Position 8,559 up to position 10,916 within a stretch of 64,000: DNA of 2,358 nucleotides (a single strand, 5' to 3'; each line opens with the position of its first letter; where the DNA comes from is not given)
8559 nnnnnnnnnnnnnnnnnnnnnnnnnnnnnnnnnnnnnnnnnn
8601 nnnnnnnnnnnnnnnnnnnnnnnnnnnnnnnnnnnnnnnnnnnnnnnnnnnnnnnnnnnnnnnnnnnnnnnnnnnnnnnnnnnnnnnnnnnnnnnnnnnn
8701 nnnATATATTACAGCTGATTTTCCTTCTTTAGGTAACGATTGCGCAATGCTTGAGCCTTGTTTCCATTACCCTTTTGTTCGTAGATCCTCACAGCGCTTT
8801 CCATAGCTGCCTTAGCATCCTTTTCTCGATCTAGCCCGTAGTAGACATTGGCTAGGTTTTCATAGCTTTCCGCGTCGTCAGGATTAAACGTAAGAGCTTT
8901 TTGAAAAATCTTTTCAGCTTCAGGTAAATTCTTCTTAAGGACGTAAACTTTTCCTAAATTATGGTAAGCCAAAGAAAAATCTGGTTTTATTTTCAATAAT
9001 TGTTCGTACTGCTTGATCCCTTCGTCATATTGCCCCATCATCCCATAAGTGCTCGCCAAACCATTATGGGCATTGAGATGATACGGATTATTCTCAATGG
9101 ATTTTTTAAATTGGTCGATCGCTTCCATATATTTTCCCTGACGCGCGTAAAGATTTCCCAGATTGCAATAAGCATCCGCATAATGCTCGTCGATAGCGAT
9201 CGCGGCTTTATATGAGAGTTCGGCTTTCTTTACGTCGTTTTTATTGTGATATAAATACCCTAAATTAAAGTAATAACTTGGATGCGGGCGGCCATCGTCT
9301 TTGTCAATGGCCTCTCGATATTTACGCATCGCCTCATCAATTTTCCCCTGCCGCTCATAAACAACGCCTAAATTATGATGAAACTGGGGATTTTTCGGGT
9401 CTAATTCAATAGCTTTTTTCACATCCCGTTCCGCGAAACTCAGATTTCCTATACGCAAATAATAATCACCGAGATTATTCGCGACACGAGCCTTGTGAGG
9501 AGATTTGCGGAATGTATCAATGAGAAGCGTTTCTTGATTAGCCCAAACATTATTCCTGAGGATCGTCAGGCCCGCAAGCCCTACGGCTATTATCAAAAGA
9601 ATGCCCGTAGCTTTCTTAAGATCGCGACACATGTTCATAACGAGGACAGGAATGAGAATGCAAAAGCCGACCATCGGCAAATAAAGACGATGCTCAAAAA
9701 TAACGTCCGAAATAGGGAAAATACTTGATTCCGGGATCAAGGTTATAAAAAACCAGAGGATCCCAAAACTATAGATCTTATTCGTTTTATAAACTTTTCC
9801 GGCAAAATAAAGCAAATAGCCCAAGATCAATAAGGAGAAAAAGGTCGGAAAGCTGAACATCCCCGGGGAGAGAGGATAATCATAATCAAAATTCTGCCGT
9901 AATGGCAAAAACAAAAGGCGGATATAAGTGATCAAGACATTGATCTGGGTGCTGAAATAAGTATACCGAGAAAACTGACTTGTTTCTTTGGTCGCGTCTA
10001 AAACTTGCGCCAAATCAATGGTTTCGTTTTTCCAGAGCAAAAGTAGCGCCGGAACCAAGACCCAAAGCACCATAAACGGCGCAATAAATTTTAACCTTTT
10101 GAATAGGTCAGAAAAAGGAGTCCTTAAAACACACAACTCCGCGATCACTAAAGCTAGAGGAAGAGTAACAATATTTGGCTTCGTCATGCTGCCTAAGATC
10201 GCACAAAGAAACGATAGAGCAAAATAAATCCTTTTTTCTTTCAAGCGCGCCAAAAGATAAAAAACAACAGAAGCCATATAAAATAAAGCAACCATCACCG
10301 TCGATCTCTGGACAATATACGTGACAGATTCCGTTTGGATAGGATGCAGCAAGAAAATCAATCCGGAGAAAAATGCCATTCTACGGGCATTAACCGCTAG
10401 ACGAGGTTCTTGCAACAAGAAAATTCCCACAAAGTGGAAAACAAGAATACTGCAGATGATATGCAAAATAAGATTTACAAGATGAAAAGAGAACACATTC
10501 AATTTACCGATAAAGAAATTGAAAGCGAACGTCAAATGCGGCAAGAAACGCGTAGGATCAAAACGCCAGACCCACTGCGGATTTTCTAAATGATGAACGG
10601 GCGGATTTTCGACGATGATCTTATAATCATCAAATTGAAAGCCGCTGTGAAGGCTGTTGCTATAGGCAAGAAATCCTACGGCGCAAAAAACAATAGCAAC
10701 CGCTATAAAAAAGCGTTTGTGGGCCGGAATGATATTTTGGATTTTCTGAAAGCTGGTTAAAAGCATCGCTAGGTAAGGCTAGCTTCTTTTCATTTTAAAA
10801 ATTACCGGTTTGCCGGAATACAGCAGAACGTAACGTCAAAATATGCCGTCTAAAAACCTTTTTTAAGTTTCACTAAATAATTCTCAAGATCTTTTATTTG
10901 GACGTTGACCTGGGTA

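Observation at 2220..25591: Five paralogous TMTC/DUF1736-like GT-C membrane proteins with TPR arrays, as a candidate bacterial TPR-guided periplasmic glycosylation system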

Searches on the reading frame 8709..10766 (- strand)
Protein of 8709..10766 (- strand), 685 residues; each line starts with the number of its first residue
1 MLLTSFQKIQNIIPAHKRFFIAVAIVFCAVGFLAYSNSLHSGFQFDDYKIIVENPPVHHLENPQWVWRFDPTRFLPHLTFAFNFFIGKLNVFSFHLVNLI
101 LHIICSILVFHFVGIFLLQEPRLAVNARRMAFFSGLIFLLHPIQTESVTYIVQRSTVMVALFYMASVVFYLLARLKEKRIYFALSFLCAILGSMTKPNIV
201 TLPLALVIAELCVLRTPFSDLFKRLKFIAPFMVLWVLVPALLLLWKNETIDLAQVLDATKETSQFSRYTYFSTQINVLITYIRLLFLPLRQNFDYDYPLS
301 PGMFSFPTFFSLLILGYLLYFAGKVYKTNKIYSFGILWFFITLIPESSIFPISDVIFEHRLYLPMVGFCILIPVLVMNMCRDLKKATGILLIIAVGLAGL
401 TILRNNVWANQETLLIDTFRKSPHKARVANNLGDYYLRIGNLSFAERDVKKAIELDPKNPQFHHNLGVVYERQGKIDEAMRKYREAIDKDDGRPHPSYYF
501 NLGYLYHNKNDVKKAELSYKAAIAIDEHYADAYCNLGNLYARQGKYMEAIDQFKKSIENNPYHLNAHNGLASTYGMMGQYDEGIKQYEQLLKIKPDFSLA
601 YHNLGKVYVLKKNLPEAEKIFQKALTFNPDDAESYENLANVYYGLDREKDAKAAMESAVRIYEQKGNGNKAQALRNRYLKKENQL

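Call 3: search_protein_families(library=pfam, proteins=[window:8709-10766:-], max_evalue=0.01)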
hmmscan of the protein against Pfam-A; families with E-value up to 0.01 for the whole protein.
window:8709-10766:- (685 aa): 35 families (the best 25 are shown)
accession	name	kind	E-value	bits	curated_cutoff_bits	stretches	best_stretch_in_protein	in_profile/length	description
PF07719.23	TPR_2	-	4.1e-42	139.2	27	6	530-562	1-33/34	Tetratricopeptide repeat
PF00515.34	TPR_1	-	1.3e-41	139.2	27.8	6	530-562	1-33/34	Tetratricopeptide repeat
PF13431.12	TPR_17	-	1.2e-40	134.8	24.4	5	450-479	3-32/34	Tetratricopeptide repeat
PF13414.12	TPR_11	-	6.8e-37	125.3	26.8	6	503-544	1-42/42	TPR repeat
PF13181.12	TPR_8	-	3.2e-36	120.8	25.7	4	497-528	2-33/34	Tetratricopeptide repeat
PF13424.12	TPR_12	-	6.5e-35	119.6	30.1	5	530-594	3-75/77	Tetratricopeptide repeat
PF13432.12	TPR_16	-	1.3e-26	93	32.7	2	431-494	2-65/65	Tetratricopeptide repeat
PF13374.12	TPR_10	-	1.4e-23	82.6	27.5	2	632-664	2-34/42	Tetratricopeptide repeat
PF13428.12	TPR_14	-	3.7e-21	73.9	23.5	1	565-606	2-43/44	Tetratricopeptide repeat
PF14559.12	TPR_19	-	5.2e-21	75.2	25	3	542-604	3-64/68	Tetratricopeptide repeat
PF13176.12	TPR_7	-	7.8e-19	66.5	27.9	1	463-493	2-34/36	Tetratricopeptide repeat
PF13174.12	TPR_6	-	8.6e-11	42.2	26.3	0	465-489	5-29/33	Tetratricopeptide repeat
PF13371.12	TPR_9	-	3.7e-10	40.1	35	0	607-675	4-69/73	Tetratricopeptide repeat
PF12895.13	ANAPC3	-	1.3e-08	35.4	27.2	1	509-588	2-80/82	Anaphase-promoting complex, cyclosome, subunit 3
PF23914.1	TPR_CcmH_CycH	-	3.1e-08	34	42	0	502-595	56-152/158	Cytochrome c-type biogenesis protein H TPR domain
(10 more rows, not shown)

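Call 7: search_protein_families(library=ncbifam, proteins=[window:8709-10766:-], max_evalue=0.1)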
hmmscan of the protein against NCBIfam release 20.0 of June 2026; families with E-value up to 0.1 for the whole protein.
window:8709-10766:- (685 aa): 39 families (the best 25 are shown)
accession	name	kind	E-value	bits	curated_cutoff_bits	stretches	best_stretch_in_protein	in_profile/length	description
TIGR02917.1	PEP_TPR_lipo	equivalog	1.1e-32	112.8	312.2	2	395-575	366-544/899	XrtA/PEP-CTERM system TPR-repeat protein PrsT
TIGR02521.1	type_IV_pilW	equivalog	1.5e-28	99.9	154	2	499-664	34-201/234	type IV pilus biogenesis/stability protein PilW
NF040959.1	MamA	equivalog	2.2e-27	95.9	200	2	526-668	33-175/204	magnetosome protein MamA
NF033762.1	social_mot_Tgl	equivalog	2.6e-22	79.4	225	2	422-554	61-194/252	social motility TPR repeat lipoprotein Tgl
NF033758.1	gliding_GltE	equivalog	3.8e-19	69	225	3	446-513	72-137/411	adventurous gliding motility TPR repeat lipoprotein GltE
NF033920.0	C39_PA2778_fam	equivalog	6.8e-17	61.7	150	3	576-661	168-253/255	PA2778 family cysteine peptidase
TIGR02552.1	LcrH_SycD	equivalog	1.2e-15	57.4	104.8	4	542-636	30-123/136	SycD/LcrH family type III secretion system chaperone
TIGR00990.1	3a0801s09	subfamily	2.9e-15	55.9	757.25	2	439-536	412-507/615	mitochondrial import receptor subunit TOM70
NF047371.1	FlcA_CTERM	equivalog_domain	1.6e-14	53.3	300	2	411-592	332-535/646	periplasmic flagellar collar protein FlcA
NF047507.1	TPR_BatC_Lepto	exception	3.3e-14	52.9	175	3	571-651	66-149/214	TPR repeat-containing protein BatC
TIGR00540.1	TPR_hemY_coli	hypoth_equivalog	5.8e-13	48.4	142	3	579-654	307-381/385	heme biosynthesis-associated TPR protein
NF008391.2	PRK11189.1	equivalog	3.7e-12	46.3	250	3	412-506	51-145/297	lipoprotein NlpI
NF047558.1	TPR_END_plus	domain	6.1e-12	45.3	32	1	532-561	1-30/56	TPR end-of-group domain-containing protein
NF008757.0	PRK11788.1-5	equivalog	2.7e-11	43.3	363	1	423-642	104-325/388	lipopolysaccharide assembly protein LapB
NF002725.1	PRK02603.1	equivalog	3.2e-11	43.5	143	4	577-679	48-155/173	photosystem I assembly protein Ycf3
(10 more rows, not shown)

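Call 31: predict_structure(alignment_id=A3)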
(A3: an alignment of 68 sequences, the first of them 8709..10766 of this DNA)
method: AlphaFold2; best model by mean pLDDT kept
length: 685 residues; sequences in the alignment: 68
mean_pLDDT: 94.2   pTM: 0.91
mean pLDDT of the five models: 94.2, 93.4, 93.1, 92.7, 91.8
residues with pLDDT >= 90: 603; 70-90: 62; 50-70: 8; < 50: 12
segments of 3 or more residues with pLDDT < 50: 1-3, 10-14
pLDDT, mean of each block of 10 residues (from residue 1): 47 67 97 96 93 87 90 97 94 98 98 95 93 98 97 98 98 95 98 97 98 96 97 96 90 85 88 96 96 94 96 98 97 98 87 89 98 97 97 98 96 97 96 96 98 97 98 98 96 90 98 98 95 98 98 95 95 98 98 95 98 98 98 98 97 97 97 88 52
secondary structure, 60 per line:
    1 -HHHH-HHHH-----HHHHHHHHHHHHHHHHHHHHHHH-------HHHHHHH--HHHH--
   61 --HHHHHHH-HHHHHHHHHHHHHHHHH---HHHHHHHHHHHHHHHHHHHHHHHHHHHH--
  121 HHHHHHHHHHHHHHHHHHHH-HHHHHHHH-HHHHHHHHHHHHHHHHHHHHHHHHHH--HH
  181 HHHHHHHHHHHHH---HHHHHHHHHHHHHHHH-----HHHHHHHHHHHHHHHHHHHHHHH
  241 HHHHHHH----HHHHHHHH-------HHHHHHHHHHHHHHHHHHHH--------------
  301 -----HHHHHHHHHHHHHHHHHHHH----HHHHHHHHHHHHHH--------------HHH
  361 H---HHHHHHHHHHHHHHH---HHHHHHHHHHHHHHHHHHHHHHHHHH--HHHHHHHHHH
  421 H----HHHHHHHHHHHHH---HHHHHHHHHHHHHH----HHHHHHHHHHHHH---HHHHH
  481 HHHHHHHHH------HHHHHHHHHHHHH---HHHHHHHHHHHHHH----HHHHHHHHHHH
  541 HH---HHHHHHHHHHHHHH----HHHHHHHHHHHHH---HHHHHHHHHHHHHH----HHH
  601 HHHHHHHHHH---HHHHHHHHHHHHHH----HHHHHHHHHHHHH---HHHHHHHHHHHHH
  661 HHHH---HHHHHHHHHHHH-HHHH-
elements in order: H2-5 H7-10 H16-38 H46-52 H55-58 H63-69 H71-87 H91-118 H121-140 H142-149 H151-176 H179-193 H197-212 H218-247 H252-259 H267-286 H306-325 H330-343 H358-361 H365-379 H383-408 H411-421 H426-438 H442-455 H460-472 H476-489 H496-508 H512-525 H530-542 H546-559 H564-576 H580-593 H598-610 H614-627 H632-644 H648-664 H668-679 H681-684

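Call 33: fold_search(model_id=the predicted structure, library=pdb)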
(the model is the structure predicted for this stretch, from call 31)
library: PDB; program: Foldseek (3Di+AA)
matches with E <= 10: 1563; with E <= 0.001: 426
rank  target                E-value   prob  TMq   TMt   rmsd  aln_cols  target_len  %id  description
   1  9qhb                  7.3e-12  1.00  0.33  0.77   4.7       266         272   30  Crystal structure of 16-repeat CTPR protein with eliminated coordination sites (released 2025-10-22)
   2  8chy                  1.0e-11  1.00  0.31  0.68   5.1       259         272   32  Crystal structure of an 8-repeat consensus TPR superhelix with Zinc. (released 2024-02-21)
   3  6eou                  1.7e-11  1.00  0.35  0.65   9.1       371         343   23  O-GlcNAc transferase TPR domain with the intellectual disability associated mutation L254F (released 2018-05-09)
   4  1w3b_B                4.1e-11  1.00  0.33  0.58   7.0       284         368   24  The superhelical TPR domain of O-linked GlcNAc transferase reveals structural similarities to importin alpha. (released 2004-09-09)
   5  1w3b_A                5.2e-11  1.00  0.38  0.63   8.7       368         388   21  The superhelical TPR domain of O-linked GlcNAc transferase reveals structural similarities to importin alpha. (released 2004-09-09)
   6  8dtg_B                7.2e-11  1.00  0.28  0.26  11.0       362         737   22  Cryo-EM structure of Arabidopsis SPY alternative conformation 1 (released 2023-03-08)
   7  7yea_A                7.5e-11  1.00  0.35  0.24  18.1       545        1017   17  Human O-GlcNAc transferase Dimer (released 2023-07-12)
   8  7ntf_A                8.0e-11  1.00  0.36  0.27  10.0       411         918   21  Cryo-EM structure of unliganded O-GlcNAc transferase (released 2021-11-17)
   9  9qhc_A                1.1e-10  1.00  0.32  0.74   5.3       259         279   33  Crystal structure of 8-repeat CTPR protein with eliminated coordination sites (released 2025-10-22)
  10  8dth_A                1.1e-10  1.00  0.29  0.27  11.1       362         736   22  Cryo-EM structure of Arabidopsis SPY alternative conformation 2 (released 2023-03-08)
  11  9qhc_B                1.2e-10  1.00  0.32  0.74   5.6       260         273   33  Crystal structure of 8-repeat CTPR protein with eliminated coordination sites (released 2025-10-22)
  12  8dth_B                1.2e-10  1.00  0.29  0.28   7.3       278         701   26  Cryo-EM structure of Arabidopsis SPY alternative conformation 2 (released 2023-03-08)
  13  7y4i_B                1.9e-10  1.00  0.28  0.24  15.2       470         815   18  Crystal structure of SPINDLY in complex with GDP (released 2022-12-07)
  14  7y4i_A                2.1e-10  1.00  0.28  0.24  15.1       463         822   19  Crystal structure of SPINDLY in complex with GDP (released 2022-12-07)
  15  8dtf_A                4.5e-10  1.00  0.29  0.25  12.1       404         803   21  Cryo-EM structure of the full length Arabidopsis SPY with complete TPRs (released 2023-03-08)
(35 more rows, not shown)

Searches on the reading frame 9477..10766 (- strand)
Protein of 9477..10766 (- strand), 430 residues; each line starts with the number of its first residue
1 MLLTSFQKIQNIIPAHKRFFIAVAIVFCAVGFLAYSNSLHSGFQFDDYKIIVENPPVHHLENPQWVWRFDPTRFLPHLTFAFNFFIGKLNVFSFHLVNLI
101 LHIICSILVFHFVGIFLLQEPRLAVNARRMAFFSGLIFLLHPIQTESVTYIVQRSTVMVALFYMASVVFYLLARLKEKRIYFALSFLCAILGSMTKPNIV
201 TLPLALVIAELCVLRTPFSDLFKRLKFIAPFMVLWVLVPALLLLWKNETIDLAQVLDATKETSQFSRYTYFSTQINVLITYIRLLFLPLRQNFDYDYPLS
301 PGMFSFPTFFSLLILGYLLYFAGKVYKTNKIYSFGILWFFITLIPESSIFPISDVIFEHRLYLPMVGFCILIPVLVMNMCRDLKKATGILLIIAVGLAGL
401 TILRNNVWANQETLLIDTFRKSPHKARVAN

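Call 6: search_protein_families(library=pfam, proteins=[window:9477-10766:-], max_evalue=10)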
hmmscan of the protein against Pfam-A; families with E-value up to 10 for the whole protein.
seq(430 aa): 0 families

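Call 11: find_homologous_proteins(query=window:9477-10766:-, max_evalue=0.00001)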
Query window:9477-10766:- (430 aa): 2380 proteins with E <= 0.00001 among 8000 candidates; the best 120 are listed.
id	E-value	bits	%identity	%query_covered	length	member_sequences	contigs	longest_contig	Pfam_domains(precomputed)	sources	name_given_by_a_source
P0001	1.3e-279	946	100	100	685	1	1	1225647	PF03704.24,PF05843.21,PF13414.13,PF13374.13,PF24575.2,PF00515.35,PF13424.13,PF14561.13,PF07719.24,PF13174.13,PF25063.1,PF13431.13,PF23914.2,PF25062.2,PF13176.13,PF24885.2,PF13428.13,PF25064.2,PF14559.13,PF13371.13,PF17874.8,PF12895.14,PF21033.5,PF13432.13,PF13181.13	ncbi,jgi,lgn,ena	ncbi:MAG: tetratricopeptide repeat protein [Candidatus Omnitrophota bacterium]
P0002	2.3e-116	408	48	95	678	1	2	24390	PF09976.16,PF13414.13,PF21325.4,PF13374.13,PF07721.21,PF24575.2,PF00515.35,PF13424.13,PF13429.13,PF14561.13,PF07719.24,PF13174.13,PF25063.1,PF13431.13,PF23914.2,PF25058.2,PF13176.13,PF24885.2,PF13428.13,PF25064.2,PF14559.13,PF13371.13,PF17874.8,PF12895.14,PF21033.5,PF13432.13,PF13181.13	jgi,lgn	-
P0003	3.7e-111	391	46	95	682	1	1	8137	PF25063.1,PF13431.13,PF09976.16,PF23914.2,PF13414.13,PF13176.13,PF24885.2,PF13428.13,PF25064.2,PF13374.13,PF07721.21,PF14559.13,PF24575.2,PF13371.13,PF17874.8,PF00515.35,PF12895.14,PF13424.13,PF13432.13,PF13181.13,PF07719.24,PF13174.13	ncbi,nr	ncbi:MAG: tetratricopeptide repeat protein [Candidatus Aceula meridiana]|nr:tetratricopeptide repeat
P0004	5.3e-104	367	42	97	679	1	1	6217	PF25063.1,PF13431.13,PF09976.16,PF23914.2,PF13414.13,PF13176.13,PF13428.13,PF25064.2,PF13374.13,PF07721.21,PF14559.13,PF13371.13,PF17874.8,PF00515.35,PF13424.13,PF21033.5,PF13432.13,PF13181.13,PF07719.24,PF13174.13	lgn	-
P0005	1.3e-101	359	42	95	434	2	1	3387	-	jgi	-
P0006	4.0e-101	358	43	97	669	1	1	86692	PF03704.24,PF13414.13,PF13374.13,PF07721.21,PF24575.2,PF00515.35,PF13424.13,PF13429.13,PF07719.24,PF13174.13,PF20308.5,PF25063.1,PF13431.13,PF23914.2,PF13176.13,PF13428.13,PF25064.2,PF14559.13,PF13371.13,PF17874.8,PF12895.14,PF21033.5,PF13432.13,PF06552.19,PF13181.13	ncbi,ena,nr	ncbi:MAG TPA: tetratricopeptide repeat protein [Candidatus Omnitrophota bacterium]|nr:tetratricopept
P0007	5.5e-98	347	44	93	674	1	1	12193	PF25063.1,PF13431.13,PF09976.16,PF23914.2,PF25062.2,PF13414.13,PF13176.13,PF13428.13,PF13374.13,PF07721.21,PF14559.13,PF24575.2,PF13371.13,PF17874.8,PF00515.35,PF13424.13,PF21033.5,PF13432.13,PF13181.13,PF14561.13,PF07719.24,PF13174.13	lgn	-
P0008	5.8e-98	347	43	97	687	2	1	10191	PF25063.1,PF13431.13,PF13414.13,PF13176.13,PF13428.13,PF13374.13,PF14559.13,PF00515.35,PF13424.13,PF21033.5,PF13432.13,PF13181.13,PF07719.24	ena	-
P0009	4.1e-97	344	43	93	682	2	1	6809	PF25063.1,PF13431.13,PF23914.2,PF13414.13,PF13176.13,PF13428.13,PF13374.13,PF07721.21,PF14559.13,PF13371.13,PF00515.35,PF13424.13,PF21033.5,PF13432.13,PF13181.13,PF07719.24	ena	-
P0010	5.9e-97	344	44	93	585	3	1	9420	PF13431.13,PF23914.2,PF13414.13,PF13428.13,PF13374.13,PF14559.13,PF13371.13,PF00515.35,PF13424.13,PF21033.5,PF13432.13,PF13181.13,PF07719.24,PF13174.13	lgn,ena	-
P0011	1.9e-96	342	43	92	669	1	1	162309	PF25063.1,PF13431.13,PF23914.2,PF13414.13,PF13176.13,PF13428.13,PF04733.21,PF25064.2,PF13374.13,PF14559.13,PF25068.3,PF13371.13,PF17874.8,PF00515.35,PF12895.14,PF13424.13,PF21033.5,PF14938.13,PF13432.13,PF13181.13,PF07719.24,PF13174.13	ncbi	-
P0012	1.9e-96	342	43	93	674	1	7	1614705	PF25063.1,PF13431.13,PF09976.16,PF23914.2,PF25062.2,PF13414.13,PF13176.13,PF12569.15,PF13428.13,PF13374.13,PF07721.21,PF14559.13,PF24575.2,PF13371.13,PF17874.8,PF00515.35,PF13424.13,PF21033.5,PF13432.13,PF13181.13,PF07719.24,PF13174.13,PF10373.16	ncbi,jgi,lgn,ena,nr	ncbi:MAG TPA: tetratricopeptide repeat protein [Candidatus Omnitrophota bacterium]|nr:tetratricopept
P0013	7.7e-96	340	45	95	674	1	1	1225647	PF25063.1,PF13431.13,PF23914.2,PF13414.13,PF13176.13,PF13428.13,PF13374.13,PF14559.13,PF24575.2,PF13371.13,PF17874.8,PF00515.35,PF12895.14,PF13424.13,PF21033.5,PF13432.13,PF13181.13,PF07719.24,PF13174.13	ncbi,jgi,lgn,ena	ncbi:MAG: tetratricopeptide repeat protein [Candidatus Omnitrophota bacterium]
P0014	1.2e-95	340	42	95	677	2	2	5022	PF25063.1,PF13431.13,PF13414.13,PF13176.13,PF13428.13,PF25064.2,PF13374.13,PF14559.13,PF24575.2,PF13371.13,PF17874.8,PF00515.35,PF13424.13,PF21033.5,PF13432.13,PF13181.13,PF07719.24,PF13174.13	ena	-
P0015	2.7e-95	338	43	93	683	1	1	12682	PF03704.24,PF13431.13,PF09976.16,PF25060.1,PF13414.13,PF13176.13,PF13428.13,PF13374.13,PF07721.21,PF14559.13,PF24575.2,PF13371.13,PF17874.8,PF00515.35,PF13424.13,PF21033.5,PF13432.13,PF13181.13,PF07719.24,PF13174.13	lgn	-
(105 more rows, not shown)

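Call 72: find_encoding_contigs(protein=P0012, flank=10000, max_places=3)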
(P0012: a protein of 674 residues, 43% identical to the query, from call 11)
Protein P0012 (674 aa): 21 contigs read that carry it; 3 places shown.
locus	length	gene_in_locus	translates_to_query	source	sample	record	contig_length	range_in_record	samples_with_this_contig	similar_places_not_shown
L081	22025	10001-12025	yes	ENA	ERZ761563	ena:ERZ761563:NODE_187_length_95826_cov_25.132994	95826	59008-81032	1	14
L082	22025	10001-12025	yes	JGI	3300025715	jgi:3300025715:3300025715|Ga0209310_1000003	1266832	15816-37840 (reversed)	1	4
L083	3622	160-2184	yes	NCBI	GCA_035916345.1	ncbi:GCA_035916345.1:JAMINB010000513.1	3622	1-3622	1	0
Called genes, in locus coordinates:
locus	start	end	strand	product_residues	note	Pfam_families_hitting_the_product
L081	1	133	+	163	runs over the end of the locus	PF01965:DJ-1_PfpI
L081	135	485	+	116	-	PF02261:Asp_decarbox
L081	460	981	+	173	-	PF01327:Pep_deformylase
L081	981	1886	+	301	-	PF04055:Radical_SAM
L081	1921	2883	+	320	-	PF03706:LPG_synthase_TM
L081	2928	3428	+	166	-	PF05991:NYN_YacP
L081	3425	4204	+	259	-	PF23023:Anti-Pycsar_Apyc1, PF00753:Lactamase_B, PF12706:Lactamase_B_2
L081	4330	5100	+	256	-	PF02405:MlaE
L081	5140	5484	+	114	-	-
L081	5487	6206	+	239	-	PF00005:ABC_tran, PF13304:AAA_21 (faint)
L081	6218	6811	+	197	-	PF02470:MlaD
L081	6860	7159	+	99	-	PF02325:CCB3_YggT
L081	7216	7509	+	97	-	PF02575:YbaB_DNA_bd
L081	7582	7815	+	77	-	-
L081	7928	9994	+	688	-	PF13414:TPR_11, PF13424:TPR_12, PF14559:TPR_19, PF00515:TPR_1, PF13414:TPR_11, PF13424:TPR_12, PF00515:TPR_1, PF13414:TPR_11, +20 more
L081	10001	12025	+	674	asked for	PF00515:TPR_1, PF13414:TPR_11, PF13424:TPR_12, PF14559:TPR_19, PF00515:TPR_1, PF07719:TPR_2, PF13181:TPR_8, PF13414:TPR_11, +32 more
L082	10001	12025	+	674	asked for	PF00515:TPR_1, PF13414:TPR_11, PF13424:TPR_12, PF14559:TPR_19, PF00515:TPR_1, PF07719:TPR_2, PF13181:TPR_8, PF13414:TPR_11, +32 more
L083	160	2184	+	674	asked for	PF00515:TPR_1, PF13414:TPR_11, PF13424:TPR_12, PF14559:TPR_19, PF00515:TPR_1, PF07719:TPR_2, PF13181:TPR_8, PF13414:TPR_11, +32 more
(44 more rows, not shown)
